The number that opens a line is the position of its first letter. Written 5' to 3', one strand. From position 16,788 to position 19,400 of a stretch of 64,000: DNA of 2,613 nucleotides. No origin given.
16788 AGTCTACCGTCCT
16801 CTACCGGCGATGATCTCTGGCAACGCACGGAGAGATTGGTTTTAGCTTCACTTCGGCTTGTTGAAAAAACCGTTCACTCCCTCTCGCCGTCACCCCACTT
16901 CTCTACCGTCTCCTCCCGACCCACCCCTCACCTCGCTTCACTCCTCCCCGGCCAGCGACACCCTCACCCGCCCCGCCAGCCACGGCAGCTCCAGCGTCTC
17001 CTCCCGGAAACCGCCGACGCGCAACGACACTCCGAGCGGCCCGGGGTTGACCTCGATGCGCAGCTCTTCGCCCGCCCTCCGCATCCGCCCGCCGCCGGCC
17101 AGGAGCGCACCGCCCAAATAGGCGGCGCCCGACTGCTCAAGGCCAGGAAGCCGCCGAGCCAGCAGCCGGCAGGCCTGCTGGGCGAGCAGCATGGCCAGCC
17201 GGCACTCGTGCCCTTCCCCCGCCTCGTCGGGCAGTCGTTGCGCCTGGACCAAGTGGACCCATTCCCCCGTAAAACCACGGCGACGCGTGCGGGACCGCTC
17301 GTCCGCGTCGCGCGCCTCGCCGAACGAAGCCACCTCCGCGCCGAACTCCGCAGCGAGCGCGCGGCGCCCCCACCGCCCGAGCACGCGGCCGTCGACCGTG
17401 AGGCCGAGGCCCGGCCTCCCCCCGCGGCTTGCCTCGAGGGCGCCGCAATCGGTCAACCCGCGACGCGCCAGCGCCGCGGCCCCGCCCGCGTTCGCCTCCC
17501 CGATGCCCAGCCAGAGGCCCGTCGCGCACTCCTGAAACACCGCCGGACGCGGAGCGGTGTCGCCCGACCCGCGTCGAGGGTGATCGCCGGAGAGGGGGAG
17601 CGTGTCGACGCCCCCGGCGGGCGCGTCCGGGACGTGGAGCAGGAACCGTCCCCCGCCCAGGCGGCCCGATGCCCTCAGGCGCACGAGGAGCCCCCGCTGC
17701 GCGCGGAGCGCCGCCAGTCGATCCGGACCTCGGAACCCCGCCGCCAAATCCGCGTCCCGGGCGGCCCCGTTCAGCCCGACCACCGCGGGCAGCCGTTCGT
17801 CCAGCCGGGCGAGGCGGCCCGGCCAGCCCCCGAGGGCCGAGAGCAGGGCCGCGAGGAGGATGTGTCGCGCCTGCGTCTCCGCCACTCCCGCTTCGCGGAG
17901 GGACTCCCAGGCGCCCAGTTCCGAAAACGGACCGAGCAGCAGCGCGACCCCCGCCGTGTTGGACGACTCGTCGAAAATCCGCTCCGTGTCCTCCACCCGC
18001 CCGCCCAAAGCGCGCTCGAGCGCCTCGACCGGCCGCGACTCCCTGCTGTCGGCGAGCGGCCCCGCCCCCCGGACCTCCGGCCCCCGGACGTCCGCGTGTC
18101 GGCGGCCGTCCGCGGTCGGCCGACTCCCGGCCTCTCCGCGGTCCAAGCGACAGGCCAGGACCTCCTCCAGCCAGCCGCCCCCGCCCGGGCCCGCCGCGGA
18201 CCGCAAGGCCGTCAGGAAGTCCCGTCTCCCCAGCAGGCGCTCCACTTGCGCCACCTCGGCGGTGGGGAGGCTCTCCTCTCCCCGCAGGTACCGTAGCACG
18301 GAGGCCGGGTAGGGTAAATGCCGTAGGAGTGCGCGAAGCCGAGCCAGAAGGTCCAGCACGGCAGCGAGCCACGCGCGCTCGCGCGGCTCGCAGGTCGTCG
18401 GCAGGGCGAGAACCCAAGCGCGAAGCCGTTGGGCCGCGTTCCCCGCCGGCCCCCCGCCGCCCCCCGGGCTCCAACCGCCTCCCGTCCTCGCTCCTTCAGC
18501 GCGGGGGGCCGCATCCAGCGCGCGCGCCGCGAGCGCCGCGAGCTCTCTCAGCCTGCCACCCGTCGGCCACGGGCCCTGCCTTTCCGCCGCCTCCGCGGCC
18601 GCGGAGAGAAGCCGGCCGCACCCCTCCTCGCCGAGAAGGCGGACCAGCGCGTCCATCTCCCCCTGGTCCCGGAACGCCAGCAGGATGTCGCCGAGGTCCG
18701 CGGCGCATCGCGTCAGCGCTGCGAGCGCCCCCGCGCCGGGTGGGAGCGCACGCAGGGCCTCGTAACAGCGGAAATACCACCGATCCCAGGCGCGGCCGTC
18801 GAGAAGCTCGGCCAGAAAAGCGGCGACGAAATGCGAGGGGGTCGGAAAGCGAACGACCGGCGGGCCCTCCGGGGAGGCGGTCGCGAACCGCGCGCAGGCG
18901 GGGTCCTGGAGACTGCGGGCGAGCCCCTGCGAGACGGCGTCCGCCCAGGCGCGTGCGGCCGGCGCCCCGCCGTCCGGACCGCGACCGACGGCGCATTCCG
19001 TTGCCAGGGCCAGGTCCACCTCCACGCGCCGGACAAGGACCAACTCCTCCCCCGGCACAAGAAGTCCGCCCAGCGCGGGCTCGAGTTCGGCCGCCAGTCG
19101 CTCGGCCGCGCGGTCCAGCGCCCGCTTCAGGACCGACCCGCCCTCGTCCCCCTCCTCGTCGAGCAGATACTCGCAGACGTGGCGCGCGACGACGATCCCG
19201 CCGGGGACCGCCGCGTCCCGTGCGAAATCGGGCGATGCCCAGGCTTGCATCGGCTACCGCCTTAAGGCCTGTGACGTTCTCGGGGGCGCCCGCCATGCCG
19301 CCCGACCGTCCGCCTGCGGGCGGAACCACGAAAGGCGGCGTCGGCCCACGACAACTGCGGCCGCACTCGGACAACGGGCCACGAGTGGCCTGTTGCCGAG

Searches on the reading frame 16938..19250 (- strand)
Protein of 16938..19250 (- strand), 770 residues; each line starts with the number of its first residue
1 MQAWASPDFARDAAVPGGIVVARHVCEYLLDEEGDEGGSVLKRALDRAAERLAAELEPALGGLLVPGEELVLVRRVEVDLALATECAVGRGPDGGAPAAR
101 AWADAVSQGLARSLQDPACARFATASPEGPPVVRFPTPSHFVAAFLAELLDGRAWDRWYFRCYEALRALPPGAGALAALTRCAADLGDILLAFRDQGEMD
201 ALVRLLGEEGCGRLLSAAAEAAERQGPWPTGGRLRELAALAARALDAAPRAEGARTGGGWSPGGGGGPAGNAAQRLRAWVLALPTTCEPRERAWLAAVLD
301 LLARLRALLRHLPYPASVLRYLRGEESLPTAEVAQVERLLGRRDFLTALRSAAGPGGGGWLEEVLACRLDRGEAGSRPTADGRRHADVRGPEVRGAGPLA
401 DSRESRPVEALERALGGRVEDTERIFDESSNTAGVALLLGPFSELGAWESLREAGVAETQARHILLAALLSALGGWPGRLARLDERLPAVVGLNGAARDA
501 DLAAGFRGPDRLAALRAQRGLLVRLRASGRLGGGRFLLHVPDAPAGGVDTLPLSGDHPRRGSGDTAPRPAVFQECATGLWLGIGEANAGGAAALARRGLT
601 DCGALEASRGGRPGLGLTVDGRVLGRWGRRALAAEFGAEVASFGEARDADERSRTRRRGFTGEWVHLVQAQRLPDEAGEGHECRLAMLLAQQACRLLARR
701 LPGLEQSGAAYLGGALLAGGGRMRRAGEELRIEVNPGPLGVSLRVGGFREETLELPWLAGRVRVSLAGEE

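Call 11: search_protein_families(library=pfam, proteins=[window:16938-19250:-], max_evalue=0.01)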
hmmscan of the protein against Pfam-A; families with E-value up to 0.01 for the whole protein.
window:16938-19250:- (770 aa): 0 families

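Call 14: search_protein_families(library=ncbifam, proteins=[window:16938-19250:-], max_evalue=0.01)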
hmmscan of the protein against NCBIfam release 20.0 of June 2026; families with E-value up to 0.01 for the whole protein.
window:16938-19250:- (770 aa): 0 families

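Call 90: search_protein_families(library=phrogs, proteins=[window:16938-19250:-], max_evalue=0.01)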
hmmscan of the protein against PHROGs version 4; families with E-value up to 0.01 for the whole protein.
window:16938-19250:- (770 aa): 0 families
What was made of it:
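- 16938..19250 (-): p770, second conserved downstream gene, no family match. No Pfam, NCBIfam or PHROG hit (calls 11, 14, 90).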
